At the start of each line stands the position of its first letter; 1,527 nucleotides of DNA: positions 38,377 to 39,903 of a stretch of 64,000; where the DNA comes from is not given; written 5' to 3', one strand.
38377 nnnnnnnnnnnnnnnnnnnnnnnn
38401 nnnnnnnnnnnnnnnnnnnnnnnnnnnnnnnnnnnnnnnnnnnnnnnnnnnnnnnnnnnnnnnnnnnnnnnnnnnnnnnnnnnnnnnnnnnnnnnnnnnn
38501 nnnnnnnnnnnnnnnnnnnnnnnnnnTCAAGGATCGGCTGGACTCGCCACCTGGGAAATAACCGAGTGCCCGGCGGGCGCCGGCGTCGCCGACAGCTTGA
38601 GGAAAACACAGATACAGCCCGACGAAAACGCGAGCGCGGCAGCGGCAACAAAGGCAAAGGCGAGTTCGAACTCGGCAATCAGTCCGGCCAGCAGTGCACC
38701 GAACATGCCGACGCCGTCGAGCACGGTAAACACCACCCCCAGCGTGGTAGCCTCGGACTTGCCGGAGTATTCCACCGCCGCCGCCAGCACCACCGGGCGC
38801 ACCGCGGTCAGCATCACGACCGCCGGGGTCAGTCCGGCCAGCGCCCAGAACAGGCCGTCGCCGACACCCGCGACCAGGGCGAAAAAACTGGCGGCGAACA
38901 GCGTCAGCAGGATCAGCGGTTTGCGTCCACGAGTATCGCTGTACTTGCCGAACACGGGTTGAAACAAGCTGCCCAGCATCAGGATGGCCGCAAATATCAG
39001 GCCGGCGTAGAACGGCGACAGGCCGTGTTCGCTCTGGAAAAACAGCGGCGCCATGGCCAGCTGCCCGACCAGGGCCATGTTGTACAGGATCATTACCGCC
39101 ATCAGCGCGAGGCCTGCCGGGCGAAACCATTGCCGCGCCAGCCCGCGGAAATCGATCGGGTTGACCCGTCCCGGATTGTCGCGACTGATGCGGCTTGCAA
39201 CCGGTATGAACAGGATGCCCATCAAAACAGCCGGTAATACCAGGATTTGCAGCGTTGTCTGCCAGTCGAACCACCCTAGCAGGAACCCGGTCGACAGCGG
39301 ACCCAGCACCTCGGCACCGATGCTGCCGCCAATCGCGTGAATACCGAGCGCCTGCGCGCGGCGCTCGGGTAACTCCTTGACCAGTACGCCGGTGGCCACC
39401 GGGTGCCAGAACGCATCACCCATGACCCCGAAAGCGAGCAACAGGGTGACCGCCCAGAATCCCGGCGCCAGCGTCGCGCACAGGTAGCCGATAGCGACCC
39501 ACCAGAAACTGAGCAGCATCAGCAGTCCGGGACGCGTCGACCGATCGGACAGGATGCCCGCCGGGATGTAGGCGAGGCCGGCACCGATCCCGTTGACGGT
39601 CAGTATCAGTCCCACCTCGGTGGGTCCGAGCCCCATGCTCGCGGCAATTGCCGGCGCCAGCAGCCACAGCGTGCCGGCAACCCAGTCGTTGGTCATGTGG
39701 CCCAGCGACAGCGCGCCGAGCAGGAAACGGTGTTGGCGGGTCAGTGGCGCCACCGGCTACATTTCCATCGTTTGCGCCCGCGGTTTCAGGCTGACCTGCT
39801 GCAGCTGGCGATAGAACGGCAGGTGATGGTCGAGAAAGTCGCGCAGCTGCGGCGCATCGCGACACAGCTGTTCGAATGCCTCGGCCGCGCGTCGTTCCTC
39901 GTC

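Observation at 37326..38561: Divergent pair of paralogous Gpt-like phosphoribosyltransferases sharing a perfect palindromic operator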

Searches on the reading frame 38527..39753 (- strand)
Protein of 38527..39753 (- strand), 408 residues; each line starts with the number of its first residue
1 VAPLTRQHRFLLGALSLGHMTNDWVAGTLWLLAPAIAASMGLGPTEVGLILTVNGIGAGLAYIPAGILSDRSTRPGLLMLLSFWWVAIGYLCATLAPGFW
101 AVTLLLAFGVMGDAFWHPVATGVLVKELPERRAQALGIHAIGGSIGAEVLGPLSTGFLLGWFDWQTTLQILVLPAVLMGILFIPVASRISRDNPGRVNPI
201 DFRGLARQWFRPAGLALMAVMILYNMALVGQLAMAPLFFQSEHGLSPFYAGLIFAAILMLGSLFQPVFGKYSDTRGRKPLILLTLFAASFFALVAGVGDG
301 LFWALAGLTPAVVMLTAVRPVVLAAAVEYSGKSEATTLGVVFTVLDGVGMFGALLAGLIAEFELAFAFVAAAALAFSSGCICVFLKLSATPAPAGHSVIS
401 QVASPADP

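Call 5: search_protein_families(library=pfam, proteins=[window:38527-39753:-], max_evalue=0.01)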
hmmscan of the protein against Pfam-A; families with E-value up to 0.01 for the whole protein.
window:38527-39753:- (408 aa): 2 families
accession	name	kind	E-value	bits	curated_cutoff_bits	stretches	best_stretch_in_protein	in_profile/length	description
PF07690.21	MFS_1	-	9.4e-37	127.1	33.4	1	15-349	1-342/347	Major Facilitator Superfamily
PF12832.13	MFS_1_like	-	0.0062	16.1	25.2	0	39-369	28-372/373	MFS_1 like family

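Call 6: search_protein_families(library=ncbifam, proteins=[window:38527-39753:-], max_evalue=0.01)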
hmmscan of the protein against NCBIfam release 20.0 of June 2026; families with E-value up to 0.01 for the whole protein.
window:38527-39753:- (408 aa): 13 families
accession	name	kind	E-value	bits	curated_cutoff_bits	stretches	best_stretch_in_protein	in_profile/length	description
TIGR00881.1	2A0104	subfamily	3.2e-08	33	407.75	1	30-183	15-168/379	phosphoglycerate transporter protein PgtP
TIGR00895.1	2A0115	subfamily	8.5e-07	28.2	418.55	1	32-182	39-189/398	aromatic acid/H+ symport family MFS transporter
NF012194.0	tet_MFS_J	exception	3.2e-06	26.3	870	1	239-382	33-174/398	tetracycline efflux MFS transporter Tet(J)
NF002921.0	PRK03545.1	equivalog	6.8e-06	25.3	401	1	33-198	36-200/396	sugar transporter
NF012174.0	tet_MFS_A_B_C_D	equivalog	9.3e-06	24.7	475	1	249-385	41-177/382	Tet(A)/Tet(B)/Tet(C) family tetracycline efflux MFS transporter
NF012207.0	tet_MFS_H_J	exception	1.4e-05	24.3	700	1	239-377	33-169/392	Tet(H)/Tet(J) family tetracycline efflux MFS transporter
NF007927.0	PRK10642.1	equivalog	6.1e-05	22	544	1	199-305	247-358/500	glycine betaine/L-proline transporter ProP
TIGR00711.1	efflux_EmrB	subfamily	7.4e-05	21.7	230.2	2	219-290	262-335/485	DHA2 family efflux MFS transporter permease subunit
TIGR00880.1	2_A_01_02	superfamily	0.00016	21.8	131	1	48-182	1-134/141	multidrug resistance protein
NF012195.0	tet_MFS_H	exception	0.00031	20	840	1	239-377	33-169/392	tetracycline efflux MFS transporter Tet(H)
NF012187.0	tet_MFS_E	exception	0.00092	18.4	820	1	251-380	44-173/405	tetracycline efflux MFS transporter Tet(E)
NF045488.1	tet_MFS_62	exception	0.00098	18.3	775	1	250-388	42-181/385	tetracycline efflux MFS transporter Tet(62)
NF053757.1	BclibactTpBcbE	equivalog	0.0036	16.2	600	0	33-384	25-387/394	bacillibactin exporter BcbE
